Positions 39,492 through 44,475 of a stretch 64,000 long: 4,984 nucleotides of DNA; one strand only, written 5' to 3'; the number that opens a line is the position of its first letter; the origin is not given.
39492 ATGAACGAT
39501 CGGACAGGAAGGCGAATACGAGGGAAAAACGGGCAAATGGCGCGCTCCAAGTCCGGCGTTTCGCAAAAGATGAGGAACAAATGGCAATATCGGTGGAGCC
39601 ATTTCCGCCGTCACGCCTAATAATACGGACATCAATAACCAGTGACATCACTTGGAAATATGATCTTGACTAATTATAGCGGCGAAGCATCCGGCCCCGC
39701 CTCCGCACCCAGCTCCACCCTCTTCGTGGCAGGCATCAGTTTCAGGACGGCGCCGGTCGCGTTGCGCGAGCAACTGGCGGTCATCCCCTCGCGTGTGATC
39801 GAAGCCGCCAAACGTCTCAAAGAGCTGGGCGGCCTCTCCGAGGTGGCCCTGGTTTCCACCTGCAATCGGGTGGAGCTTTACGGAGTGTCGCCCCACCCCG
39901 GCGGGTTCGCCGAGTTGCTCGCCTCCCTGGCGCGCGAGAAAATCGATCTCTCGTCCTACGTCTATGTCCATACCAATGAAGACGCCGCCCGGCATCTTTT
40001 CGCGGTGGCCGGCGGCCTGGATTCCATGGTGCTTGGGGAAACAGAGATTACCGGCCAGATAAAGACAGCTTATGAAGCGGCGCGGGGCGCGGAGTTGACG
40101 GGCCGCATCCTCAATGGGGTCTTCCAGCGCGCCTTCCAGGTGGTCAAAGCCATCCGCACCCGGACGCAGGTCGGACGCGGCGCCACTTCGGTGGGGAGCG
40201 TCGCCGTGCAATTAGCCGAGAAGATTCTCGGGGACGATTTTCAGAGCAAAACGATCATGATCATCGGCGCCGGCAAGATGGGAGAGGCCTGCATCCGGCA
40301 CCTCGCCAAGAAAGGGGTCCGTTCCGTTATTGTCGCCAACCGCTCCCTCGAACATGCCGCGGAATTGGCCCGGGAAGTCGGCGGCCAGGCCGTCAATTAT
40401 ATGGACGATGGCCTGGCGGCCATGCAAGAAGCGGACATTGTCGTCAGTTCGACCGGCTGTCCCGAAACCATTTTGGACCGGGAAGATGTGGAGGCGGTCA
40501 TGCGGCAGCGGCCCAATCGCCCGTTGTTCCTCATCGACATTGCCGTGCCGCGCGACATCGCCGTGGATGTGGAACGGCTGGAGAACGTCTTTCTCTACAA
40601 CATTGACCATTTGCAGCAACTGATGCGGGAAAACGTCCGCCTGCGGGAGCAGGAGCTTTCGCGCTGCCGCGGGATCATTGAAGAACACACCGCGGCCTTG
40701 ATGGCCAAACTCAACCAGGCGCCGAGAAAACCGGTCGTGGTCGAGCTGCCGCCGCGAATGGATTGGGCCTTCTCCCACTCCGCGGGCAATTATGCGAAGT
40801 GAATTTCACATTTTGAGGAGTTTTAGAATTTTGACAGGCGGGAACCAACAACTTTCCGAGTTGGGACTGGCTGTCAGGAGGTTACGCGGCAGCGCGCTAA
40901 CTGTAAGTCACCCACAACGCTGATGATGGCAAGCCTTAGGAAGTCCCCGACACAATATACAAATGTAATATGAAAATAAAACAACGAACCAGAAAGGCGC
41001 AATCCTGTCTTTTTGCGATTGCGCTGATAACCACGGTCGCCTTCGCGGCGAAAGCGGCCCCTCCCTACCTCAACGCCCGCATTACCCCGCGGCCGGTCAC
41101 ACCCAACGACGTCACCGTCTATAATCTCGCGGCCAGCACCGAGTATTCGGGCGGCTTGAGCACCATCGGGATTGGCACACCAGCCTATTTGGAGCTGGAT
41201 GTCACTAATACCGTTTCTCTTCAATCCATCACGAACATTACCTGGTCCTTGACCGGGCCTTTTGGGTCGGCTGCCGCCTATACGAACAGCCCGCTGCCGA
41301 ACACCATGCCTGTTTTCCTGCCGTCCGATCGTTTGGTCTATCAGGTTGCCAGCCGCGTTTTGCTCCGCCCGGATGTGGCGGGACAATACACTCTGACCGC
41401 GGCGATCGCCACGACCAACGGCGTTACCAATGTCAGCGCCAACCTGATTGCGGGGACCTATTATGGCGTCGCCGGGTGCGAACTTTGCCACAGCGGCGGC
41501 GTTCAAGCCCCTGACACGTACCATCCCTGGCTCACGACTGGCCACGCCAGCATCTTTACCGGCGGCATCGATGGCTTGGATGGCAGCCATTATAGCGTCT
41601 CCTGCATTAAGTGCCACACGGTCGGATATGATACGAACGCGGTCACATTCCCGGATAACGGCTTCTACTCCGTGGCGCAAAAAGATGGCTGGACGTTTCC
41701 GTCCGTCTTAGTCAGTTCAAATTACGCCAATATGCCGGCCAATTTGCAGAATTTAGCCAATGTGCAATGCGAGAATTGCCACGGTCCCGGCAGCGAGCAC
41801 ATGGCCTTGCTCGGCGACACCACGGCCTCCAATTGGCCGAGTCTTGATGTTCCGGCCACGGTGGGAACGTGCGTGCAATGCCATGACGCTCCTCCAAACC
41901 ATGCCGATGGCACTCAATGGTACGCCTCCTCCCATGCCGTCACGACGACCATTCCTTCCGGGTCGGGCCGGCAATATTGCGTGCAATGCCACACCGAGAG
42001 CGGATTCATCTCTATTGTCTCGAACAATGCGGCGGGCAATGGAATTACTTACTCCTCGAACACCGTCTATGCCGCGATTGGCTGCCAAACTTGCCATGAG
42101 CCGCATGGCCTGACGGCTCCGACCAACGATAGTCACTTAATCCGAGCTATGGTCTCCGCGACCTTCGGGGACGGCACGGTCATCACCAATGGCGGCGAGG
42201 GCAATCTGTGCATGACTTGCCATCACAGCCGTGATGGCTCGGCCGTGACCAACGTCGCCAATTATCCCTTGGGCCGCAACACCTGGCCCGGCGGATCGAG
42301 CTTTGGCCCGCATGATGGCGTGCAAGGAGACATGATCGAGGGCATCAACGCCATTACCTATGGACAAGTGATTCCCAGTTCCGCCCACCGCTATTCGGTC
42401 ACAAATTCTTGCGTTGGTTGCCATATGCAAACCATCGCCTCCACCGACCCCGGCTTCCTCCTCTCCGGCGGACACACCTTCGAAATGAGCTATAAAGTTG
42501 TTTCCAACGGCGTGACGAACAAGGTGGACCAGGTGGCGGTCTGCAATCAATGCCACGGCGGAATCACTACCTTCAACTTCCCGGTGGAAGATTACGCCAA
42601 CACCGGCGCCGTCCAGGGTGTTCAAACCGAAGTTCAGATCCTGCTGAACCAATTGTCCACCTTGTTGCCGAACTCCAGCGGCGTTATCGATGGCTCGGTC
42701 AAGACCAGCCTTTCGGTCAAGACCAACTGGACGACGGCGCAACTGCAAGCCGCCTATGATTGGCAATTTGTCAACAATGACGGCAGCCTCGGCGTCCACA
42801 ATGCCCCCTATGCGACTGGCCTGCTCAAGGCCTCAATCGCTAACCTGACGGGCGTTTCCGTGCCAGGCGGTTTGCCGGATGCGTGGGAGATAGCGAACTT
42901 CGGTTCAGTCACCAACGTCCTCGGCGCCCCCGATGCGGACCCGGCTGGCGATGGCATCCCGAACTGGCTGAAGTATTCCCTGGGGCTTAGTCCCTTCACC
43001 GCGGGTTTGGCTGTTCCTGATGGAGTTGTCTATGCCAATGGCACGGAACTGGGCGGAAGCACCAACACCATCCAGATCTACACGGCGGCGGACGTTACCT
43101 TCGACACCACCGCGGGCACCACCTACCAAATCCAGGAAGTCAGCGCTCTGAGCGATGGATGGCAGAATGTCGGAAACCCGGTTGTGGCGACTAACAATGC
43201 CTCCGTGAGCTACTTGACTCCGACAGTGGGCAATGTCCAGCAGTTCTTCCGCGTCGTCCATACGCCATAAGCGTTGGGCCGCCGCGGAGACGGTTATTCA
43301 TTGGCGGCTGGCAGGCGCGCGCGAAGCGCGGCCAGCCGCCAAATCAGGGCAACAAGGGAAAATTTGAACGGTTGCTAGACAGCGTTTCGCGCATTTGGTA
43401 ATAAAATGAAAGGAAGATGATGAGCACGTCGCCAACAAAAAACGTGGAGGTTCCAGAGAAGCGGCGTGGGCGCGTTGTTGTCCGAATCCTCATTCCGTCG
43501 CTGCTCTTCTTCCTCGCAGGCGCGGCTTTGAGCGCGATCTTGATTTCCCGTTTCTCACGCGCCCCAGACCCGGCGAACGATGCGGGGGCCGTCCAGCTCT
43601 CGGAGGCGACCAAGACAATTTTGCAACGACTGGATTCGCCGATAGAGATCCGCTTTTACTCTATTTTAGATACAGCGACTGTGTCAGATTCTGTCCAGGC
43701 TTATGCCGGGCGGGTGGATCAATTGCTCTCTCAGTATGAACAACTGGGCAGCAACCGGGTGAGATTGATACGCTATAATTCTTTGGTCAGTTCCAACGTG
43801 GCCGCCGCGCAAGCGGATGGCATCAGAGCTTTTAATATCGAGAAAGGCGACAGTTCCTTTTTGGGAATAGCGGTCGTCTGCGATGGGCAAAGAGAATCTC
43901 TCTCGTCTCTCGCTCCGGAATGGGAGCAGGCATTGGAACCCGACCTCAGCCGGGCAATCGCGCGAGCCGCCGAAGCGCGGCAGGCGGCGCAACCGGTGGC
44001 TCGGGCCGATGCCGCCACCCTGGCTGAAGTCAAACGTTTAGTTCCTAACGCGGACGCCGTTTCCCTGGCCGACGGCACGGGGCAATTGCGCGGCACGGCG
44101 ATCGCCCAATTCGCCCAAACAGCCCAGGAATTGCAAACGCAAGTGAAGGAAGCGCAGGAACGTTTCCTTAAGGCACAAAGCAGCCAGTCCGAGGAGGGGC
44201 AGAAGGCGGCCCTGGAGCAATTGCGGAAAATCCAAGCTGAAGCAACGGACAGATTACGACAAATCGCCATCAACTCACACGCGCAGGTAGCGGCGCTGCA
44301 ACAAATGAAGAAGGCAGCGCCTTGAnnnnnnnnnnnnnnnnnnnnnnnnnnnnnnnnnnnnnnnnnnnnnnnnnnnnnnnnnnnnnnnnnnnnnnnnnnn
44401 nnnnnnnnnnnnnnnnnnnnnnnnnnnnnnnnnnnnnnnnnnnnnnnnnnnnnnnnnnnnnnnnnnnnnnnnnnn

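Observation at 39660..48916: Porin-cytochrome (Pcc/Mtr-like) extracellular electron transfer module next to hemA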

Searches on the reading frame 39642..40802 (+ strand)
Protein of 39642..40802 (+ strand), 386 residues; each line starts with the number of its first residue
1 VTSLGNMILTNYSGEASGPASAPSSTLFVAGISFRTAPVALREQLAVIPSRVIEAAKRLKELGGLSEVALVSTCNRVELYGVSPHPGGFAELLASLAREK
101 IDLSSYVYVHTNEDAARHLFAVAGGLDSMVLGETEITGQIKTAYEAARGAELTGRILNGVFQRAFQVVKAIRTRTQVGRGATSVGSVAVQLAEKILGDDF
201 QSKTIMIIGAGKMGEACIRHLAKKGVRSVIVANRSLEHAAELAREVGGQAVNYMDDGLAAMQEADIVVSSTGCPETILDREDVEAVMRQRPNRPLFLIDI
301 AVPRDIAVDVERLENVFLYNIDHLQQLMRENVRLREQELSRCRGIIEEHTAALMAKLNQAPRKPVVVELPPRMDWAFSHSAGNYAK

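Call 4: search_protein_families(library=pfam, proteins=[window:39642-40802:+], max_evalue=0.1)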
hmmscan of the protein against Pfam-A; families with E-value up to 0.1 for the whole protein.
window:39642-40802:+ (386 aa): 21 families
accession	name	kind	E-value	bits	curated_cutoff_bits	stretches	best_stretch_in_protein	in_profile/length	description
PF05201.20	GlutR_N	-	1.1e-43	149.1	27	1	31-175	2-151/151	Glutamyl-tRNAGlu reductase, N-terminal domain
PF01488.26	Shikimate_DH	-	4.9e-42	143.7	24.3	1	190-326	1-137/138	Shikimate / quinate 5-dehydrogenase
PF03807.23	F420_oxidored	-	1e-10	42.5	21.6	1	204-271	1-67/94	NADP oxidoreductase coenzyme F420-dependent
PF16912.11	Glu_dehyd_C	-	4.2e-06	26.8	34.9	1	183-316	11-147/211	Glucose dehydrogenase C-terminus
PF03446.21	NAD_binding_2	-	2.9e-05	24.6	21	1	205-270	2-62/161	NAD binding domain of 6-phosphogluconate dehydrogenase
PF21799.2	MurD-like_N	-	6.8e-05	23.5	27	1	203-272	1-68/88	Mur ligase MurD-like, N-terminal domain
PF03435.24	Sacchrp_dh_NADP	-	7.1e-05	23.6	25.1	1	205-269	1-74/129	Saccharopine dehydrogenase NADP binding domain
PF02826.25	2-Hacid_dh_C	-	8.1e-05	22.5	25.1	1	190-270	24-98/178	D-isomer specific 2-hydroxyacid dehydrogenase, NAD binding domain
PF13241.12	NAD_binding_7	-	0.00012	23.1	22.1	1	199-275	4-73/104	Putative NAD(P)-binding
PF00670.27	AdoHcyase_NAD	-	0.0002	22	27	1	201-284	22-98/162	S-adenosyl-L-homocysteine hydrolase, NAD binding domain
PF07991.19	KARI_N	-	0.0011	19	20.6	1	201-268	3-65/165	Acetohydroxy acid isomeroreductase, NADPH-binding domain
PF02254.24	TrkA_N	-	0.0028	18.4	23.8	1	205-252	1-46/116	TrkA-N domain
PF23257.1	DUF7071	-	0.0092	16.1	27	0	325-352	20-47/68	Domain of unknown function (DUF7071)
PF08659.16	KR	-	0.013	15.8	22.6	1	206-269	4-56/180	KR domain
PF13460.12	NAD_binding_10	-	0.017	15.4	27.2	1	210-286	3-81/184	NAD(P)H-binding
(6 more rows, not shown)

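Call 5: search_protein_families(library=ncbifam, proteins=[window:39642-40802:+], max_evalue=0.1)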
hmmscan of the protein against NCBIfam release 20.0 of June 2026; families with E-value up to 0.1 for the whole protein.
window:39642-40802:+ (386 aa): 87 families (the best 25 are shown)
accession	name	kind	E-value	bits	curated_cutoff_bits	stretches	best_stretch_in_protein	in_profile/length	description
TIGR01035.1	hemA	equivalog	3.7e-106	355.5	209.55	1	28-369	2-345/416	glutamyl-tRNA reductase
NF000744.0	PRK00045.1-3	equivalog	6.4e-94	315.3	429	1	27-369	3-353/447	glutamyl-tRNA reductase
NF000750.0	PRK00045.3-4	equivalog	5.6e-49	167.3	289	1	38-369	14-344/439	glutamyl-tRNA reductase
NF000752.0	PRK00045.4-2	equivalog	4.6e-38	131.5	381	1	60-360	37-317/412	glutamyl-tRNA reductase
NF010548.0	PRK13940.1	equivalog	2e-37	129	469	1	30-348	6-320/414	glutamyl-tRNA reductase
NF000751.1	PRK00045.4-1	equivalog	2.8e-28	99.1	478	1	58-353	38-313/426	glutamyl-tRNA reductase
NF001909.0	PRK00676.1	equivalog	4.4e-28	98.3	478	1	27-345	3-304/338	glutamyl-tRNA reductase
NF001312.0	PRK00258.1-4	equivalog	8.6e-08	31.8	295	1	193-272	119-198/285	shikimate dehydrogenase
NF001319.0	PRK00258.3-3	equivalog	1.2e-07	31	252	1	201-272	121-193/279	shikimate dehydrogenase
TIGR03911.1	pyrrolys_PylD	equivalog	1.2e-06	27.9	150.05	1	181-295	125-235/266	3-methylornithyl-N6-L-lysine dehydrogenase PylD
NF001310.0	PRK00258.1-2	equivalog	1.9e-06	27.3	221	1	196-271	115-194/279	shikimate dehydrogenase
TIGR00507.1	aroE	equivalog_domain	3.2e-06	26.5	200.2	1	201-272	116-187/270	shikimate dehydrogenase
NF004793.0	PRK06141.1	equivalog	3.2e-06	26.3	322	1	201-284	124-210/314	bifunctional Delta(1)-pyrroline-2-carboxylate/Delta(1)-piperideine-2-carboxylate reductase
NF006267.0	PRK08416.1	equivalog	1.4e-05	24.8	369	1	198-246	4-53/260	enoyl-ACP reductase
NF006141.0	PRK08291.1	equivalog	2.1e-05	23.7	408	1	191-284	122-218/330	cyclodeaminase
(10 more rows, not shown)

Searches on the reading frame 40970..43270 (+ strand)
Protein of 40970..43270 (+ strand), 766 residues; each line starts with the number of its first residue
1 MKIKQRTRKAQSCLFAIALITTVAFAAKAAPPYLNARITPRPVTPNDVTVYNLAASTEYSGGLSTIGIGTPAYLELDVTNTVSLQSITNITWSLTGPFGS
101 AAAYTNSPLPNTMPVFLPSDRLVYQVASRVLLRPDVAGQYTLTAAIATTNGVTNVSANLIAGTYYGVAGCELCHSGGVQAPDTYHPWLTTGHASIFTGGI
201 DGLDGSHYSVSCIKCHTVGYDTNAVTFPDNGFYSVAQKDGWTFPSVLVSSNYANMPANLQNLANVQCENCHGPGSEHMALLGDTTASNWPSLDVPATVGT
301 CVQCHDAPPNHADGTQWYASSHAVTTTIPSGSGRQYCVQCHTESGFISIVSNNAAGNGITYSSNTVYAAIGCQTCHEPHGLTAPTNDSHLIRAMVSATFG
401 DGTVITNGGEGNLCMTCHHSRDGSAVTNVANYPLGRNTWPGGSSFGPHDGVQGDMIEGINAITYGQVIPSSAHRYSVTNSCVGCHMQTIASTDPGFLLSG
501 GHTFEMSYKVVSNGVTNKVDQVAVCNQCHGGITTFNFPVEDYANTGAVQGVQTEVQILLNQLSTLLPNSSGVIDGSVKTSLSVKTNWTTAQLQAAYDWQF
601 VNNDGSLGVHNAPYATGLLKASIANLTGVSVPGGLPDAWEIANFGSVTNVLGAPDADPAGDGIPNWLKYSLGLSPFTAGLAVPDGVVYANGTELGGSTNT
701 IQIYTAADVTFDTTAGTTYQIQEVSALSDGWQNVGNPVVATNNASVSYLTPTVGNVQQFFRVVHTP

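Call 4: search_protein_families(library=pfam, proteins=[window:40970-43270:+], max_evalue=0.1)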
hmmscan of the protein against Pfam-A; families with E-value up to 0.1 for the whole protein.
window:40970-43270:+ (766 aa): 4 families
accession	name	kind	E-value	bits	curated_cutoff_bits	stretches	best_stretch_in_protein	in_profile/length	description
PF22113.1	Mtrc-MtrF_II-IV_dom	-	6.2e-13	49.1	30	2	291-380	74-167/176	Outer membrane cytochrome MtrC/MtrF-like, domains II/IV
PF14522.11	Cytochrome_C7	-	3.1e-11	43.4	24.8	3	297-377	12-67/67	Cytochrome c7 and related cytochrome c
PF09699.15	Paired_CXXCH_1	-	0.0003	20.8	20.6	0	371-384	8-21/41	Doubled CXXCH motif (Paired_CXXCH_1)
PF03892.19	NapB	-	0.006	17.1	25.1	1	467-530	50-112/127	Nitrate reductase cytochrome c-type subunit (NapB)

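Call 5: search_protein_families(library=ncbifam, proteins=[window:40970-43270:+], max_evalue=0.1)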
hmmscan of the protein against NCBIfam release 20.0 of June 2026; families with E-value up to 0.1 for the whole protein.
window:40970-43270:+ (766 aa): 5 families
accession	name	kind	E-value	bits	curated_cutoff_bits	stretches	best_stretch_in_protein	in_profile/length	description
NF041198.1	UshA_like_PCGU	equivalog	6.9e-16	57.9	275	1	157-307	398-510/519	UshA-like (seleno)protein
TIGR03508.1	decahem_SO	subfamily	1.5e-13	50.8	192.2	2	253-324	23-92/258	DmsE family decaheme c-type cytochrome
NF041028.1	decahem_GSU2203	exception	6.3e-09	35.5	325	2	263-324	66-123/317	GSU2203 family decaheme c-type cytochrome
NF008659.0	PRK11659.1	equivalog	0.0069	16.1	184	1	211-324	48-134/188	cytochrome c nitrite reductase pentaheme subunit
NF045713.1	CxxCH_16_HmcA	equivalog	0.057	12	400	0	471-532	341-389/541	sulfate respiration complex hexadecaheme cytochrome HmcA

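Call 17: search_solved_structures(query=window:40970-43270:+, max_evalue=1)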
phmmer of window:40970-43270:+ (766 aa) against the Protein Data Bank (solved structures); distinct sequences matched with E-value up to 1: 4.
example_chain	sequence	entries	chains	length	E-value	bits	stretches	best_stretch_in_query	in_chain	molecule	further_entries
6r2q_A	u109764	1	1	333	0.042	15.2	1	331-420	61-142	Cystathionine beta-synthase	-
6i5b_A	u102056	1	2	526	0.047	15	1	308-387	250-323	Uncharacterized protein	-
1iq3_A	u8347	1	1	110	0.12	13.7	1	556-638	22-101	RALBP1-INTERACTING PROTEIN (PARTNER OF RALBP1)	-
1fi6_A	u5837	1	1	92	0.91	10.7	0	555-637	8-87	EH DOMAIN PROTEIN REPS1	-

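Call 82: search_solved_structures(query=A5, max_evalue=0.01)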
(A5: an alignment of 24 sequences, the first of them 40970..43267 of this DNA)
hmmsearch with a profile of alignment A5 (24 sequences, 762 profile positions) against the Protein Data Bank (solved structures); distinct sequences matched with E-value up to 0.01: 3.
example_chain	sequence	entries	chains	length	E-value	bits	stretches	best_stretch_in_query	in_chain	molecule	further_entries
6i5b_A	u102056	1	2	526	1.1e-14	56.5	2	307-382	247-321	Uncharacterized protein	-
6r2q_A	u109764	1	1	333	5.9e-06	27.6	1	254-380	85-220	Cystathionine beta-synthase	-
2j7a_A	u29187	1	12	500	0.003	18.7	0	285-346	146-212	CYTOCHROME C NITRITE REDUCTASE NRFA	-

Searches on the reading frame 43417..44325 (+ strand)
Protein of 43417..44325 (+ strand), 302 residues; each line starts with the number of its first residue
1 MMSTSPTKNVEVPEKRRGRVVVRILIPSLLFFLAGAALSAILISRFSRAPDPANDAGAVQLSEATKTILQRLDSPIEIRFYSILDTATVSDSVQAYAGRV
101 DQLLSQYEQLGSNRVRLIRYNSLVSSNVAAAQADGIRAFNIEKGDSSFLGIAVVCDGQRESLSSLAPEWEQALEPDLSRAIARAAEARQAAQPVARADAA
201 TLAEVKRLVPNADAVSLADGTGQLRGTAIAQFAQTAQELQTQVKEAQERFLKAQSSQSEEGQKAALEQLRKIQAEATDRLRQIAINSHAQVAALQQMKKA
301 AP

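Call 4: search_protein_families(library=pfam, proteins=[window:43417-44325:+], max_evalue=0.1)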
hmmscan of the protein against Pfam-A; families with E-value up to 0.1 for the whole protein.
window:43417-44325:+ (302 aa): 1 family
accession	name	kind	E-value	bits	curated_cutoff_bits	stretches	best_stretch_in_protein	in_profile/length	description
PF23357.1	DUF7088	-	2.9e-10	40.7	27.8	1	61-145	7-89/105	Domain of unknown function (DUF7088)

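Call 5: search_protein_families(library=ncbifam, proteins=[window:43417-44325:+], max_evalue=0.1)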
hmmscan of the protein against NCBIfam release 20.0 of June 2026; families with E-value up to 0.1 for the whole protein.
window:43417-44325:+ (302 aa): 1 family
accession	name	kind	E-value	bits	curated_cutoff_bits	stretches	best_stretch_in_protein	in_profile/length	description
NF007896.0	PRK10600.1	equivalog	0.0024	16.6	578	1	110-199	50-136/598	nitrate/nitrite two-component system sensor histidine kinase NarX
